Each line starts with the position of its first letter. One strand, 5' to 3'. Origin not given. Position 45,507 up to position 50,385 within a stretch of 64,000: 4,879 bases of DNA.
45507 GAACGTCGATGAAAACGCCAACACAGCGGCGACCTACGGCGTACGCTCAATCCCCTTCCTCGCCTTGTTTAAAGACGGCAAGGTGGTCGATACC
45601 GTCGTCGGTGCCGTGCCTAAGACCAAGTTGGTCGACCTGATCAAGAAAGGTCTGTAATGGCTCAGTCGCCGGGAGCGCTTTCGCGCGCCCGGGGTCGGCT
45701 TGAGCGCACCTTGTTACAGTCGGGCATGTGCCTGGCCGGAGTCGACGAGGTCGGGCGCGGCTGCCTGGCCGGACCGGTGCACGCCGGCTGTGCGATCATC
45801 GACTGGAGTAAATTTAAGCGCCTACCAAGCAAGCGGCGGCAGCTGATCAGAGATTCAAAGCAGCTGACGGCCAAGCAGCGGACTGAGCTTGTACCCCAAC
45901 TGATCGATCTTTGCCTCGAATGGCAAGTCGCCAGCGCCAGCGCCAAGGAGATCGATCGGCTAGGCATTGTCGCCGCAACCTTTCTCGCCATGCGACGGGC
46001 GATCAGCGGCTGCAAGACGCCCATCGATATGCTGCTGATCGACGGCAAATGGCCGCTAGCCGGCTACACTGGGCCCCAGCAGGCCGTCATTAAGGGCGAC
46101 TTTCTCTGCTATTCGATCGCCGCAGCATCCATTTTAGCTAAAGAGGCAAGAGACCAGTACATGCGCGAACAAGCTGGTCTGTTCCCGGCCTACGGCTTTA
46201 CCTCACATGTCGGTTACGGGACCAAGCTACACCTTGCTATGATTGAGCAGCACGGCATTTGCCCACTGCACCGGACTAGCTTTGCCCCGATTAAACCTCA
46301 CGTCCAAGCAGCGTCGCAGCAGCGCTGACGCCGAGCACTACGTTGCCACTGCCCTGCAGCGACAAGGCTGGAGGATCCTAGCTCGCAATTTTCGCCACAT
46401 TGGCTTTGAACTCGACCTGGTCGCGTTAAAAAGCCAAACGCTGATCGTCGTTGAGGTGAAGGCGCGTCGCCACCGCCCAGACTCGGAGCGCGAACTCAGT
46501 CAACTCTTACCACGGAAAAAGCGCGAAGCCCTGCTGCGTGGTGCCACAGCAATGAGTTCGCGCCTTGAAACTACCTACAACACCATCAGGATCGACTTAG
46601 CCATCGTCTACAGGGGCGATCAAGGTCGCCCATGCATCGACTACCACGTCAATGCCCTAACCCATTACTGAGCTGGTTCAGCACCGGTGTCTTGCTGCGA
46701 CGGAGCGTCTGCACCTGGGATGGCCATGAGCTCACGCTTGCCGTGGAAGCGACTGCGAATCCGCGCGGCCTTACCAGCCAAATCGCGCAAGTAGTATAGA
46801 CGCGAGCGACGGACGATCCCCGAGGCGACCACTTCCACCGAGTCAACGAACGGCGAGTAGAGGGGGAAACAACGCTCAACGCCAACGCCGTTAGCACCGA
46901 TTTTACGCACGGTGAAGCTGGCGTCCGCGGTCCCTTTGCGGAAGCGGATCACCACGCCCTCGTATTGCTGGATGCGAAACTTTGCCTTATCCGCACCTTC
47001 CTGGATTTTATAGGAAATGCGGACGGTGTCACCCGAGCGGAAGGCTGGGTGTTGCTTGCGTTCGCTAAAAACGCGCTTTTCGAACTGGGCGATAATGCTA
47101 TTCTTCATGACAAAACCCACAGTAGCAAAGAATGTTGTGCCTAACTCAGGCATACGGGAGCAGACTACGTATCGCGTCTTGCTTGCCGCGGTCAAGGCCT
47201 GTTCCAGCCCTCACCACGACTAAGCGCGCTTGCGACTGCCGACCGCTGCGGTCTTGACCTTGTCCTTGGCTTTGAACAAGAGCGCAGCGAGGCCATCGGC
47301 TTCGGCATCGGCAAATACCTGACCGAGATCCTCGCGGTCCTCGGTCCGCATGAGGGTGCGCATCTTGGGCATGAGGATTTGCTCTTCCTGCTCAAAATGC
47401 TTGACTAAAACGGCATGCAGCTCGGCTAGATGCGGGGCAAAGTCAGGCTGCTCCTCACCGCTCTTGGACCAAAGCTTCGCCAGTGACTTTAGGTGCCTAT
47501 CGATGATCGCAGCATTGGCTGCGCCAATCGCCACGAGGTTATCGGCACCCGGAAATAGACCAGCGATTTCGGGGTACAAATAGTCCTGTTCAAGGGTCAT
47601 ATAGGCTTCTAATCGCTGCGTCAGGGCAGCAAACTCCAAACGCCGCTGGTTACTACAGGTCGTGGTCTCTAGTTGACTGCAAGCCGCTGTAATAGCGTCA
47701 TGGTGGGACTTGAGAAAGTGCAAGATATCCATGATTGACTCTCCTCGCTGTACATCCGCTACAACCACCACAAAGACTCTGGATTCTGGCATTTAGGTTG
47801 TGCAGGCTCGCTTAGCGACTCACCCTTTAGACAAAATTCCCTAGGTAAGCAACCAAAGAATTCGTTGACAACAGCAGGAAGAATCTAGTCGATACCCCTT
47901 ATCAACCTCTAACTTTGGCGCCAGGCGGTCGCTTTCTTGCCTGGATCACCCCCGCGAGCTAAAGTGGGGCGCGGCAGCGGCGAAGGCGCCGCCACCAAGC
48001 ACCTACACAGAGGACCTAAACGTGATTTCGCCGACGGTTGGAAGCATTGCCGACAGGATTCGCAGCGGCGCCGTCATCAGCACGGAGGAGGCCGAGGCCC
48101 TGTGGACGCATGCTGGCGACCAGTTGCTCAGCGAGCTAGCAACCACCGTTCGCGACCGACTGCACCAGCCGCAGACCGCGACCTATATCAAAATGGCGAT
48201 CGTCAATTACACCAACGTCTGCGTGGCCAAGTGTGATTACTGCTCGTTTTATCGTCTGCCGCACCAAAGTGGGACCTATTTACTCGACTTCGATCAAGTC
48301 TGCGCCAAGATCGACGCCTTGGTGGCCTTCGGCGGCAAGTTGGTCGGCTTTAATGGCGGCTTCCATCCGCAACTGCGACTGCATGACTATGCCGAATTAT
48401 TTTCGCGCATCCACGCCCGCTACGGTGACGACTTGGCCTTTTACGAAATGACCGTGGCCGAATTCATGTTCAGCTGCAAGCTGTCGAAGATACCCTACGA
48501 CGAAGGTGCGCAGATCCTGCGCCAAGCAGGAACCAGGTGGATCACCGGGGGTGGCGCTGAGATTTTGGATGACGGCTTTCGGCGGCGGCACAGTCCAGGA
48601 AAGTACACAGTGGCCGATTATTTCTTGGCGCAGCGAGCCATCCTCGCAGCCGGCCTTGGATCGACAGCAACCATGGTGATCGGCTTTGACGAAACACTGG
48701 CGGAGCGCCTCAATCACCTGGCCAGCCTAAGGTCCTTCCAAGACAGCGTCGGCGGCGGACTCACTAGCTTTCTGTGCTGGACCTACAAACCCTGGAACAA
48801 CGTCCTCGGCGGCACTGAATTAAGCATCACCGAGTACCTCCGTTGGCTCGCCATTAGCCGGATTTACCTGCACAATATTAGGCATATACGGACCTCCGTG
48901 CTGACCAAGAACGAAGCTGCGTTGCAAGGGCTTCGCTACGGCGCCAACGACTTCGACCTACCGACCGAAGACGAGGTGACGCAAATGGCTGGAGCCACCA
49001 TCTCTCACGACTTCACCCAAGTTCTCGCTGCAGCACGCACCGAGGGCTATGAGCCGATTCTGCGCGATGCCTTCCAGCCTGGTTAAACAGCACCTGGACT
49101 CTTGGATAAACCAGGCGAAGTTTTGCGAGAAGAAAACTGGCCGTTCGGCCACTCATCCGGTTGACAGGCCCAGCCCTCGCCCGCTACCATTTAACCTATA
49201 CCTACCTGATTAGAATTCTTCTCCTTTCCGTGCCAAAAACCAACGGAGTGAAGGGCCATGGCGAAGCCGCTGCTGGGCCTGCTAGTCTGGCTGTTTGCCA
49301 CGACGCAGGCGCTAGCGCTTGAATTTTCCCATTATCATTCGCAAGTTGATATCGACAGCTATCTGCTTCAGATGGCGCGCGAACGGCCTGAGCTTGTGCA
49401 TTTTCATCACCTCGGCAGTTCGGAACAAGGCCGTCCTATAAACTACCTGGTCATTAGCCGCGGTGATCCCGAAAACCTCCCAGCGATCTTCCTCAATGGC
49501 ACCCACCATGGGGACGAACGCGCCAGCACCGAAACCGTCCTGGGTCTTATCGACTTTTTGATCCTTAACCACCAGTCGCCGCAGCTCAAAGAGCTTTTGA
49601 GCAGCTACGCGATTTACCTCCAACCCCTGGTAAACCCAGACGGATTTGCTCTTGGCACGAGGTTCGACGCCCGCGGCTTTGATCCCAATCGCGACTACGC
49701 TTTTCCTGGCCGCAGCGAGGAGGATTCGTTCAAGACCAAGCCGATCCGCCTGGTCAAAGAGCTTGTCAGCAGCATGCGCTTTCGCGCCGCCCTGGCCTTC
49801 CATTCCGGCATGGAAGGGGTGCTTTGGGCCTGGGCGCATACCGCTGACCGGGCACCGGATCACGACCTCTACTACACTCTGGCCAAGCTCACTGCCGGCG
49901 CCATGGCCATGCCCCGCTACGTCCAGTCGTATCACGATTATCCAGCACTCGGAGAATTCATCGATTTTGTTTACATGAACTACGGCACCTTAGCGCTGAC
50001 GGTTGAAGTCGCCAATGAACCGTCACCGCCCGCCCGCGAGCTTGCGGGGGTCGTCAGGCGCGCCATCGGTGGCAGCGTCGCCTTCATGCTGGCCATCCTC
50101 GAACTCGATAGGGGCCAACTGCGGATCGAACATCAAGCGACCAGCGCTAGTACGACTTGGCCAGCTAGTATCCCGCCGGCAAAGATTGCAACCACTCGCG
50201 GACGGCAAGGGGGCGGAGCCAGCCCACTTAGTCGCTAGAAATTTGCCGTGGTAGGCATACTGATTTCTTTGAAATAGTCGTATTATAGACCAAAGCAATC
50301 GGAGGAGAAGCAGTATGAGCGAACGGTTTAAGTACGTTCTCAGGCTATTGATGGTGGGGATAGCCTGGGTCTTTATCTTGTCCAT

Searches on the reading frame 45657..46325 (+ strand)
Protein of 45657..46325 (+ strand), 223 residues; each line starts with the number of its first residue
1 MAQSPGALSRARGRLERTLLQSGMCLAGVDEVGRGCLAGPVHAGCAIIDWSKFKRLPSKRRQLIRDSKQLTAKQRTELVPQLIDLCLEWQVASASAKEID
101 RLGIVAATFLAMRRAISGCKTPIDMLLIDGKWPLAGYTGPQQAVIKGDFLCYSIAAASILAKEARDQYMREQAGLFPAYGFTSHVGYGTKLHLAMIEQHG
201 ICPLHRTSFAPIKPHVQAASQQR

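Call 77: search_protein_families(library=pfam, proteins=[window:45657-46325:+], max_evalue=1e-8)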
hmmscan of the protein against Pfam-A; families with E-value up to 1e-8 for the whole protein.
window:45657-46325:+ (223 aa): 1 family
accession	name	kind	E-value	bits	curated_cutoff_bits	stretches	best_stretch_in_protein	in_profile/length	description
PF01351.25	RNase_HII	-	9.2e-34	117.5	25.8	1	27-210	1-197/199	Ribonuclease HII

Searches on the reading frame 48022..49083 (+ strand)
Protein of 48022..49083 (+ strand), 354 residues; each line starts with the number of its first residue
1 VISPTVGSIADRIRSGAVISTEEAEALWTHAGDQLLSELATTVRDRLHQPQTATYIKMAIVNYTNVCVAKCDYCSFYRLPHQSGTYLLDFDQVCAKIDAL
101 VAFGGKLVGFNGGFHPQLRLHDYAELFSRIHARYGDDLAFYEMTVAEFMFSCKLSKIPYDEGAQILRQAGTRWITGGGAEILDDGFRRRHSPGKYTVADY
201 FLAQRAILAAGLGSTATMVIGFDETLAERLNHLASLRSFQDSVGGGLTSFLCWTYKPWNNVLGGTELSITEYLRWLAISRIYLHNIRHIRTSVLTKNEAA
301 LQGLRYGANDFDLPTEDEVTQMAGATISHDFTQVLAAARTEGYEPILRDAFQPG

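Call 77: search_protein_families(library=pfam, proteins=[window:48022-49083:+], max_evalue=1e-8)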
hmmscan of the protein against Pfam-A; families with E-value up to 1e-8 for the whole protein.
window:48022-49083:+ (354 aa): 2 families
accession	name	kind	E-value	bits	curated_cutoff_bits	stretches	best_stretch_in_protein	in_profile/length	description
PF19288.4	CofH_C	-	5.4e-14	52.5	27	1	248-349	5-113/125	CofH/MqnC C-terminal region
PF04055.27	Radical_SAM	-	1.5e-11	45.2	29.5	1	61-234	1-164/166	Radical SAM superfamily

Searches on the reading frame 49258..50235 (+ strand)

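Call 77: search_protein_families(library=pfam, proteins=[window:49258-50235:+], max_evalue=1e-8)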
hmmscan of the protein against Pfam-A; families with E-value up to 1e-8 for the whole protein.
window:49258-50235:+ (326 aa): 1 family
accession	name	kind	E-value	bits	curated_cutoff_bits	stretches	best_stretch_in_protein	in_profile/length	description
PF00246.29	Peptidase_M14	-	1.1e-36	127.3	21.6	1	32-263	1-277/286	Zinc carboxypeptidase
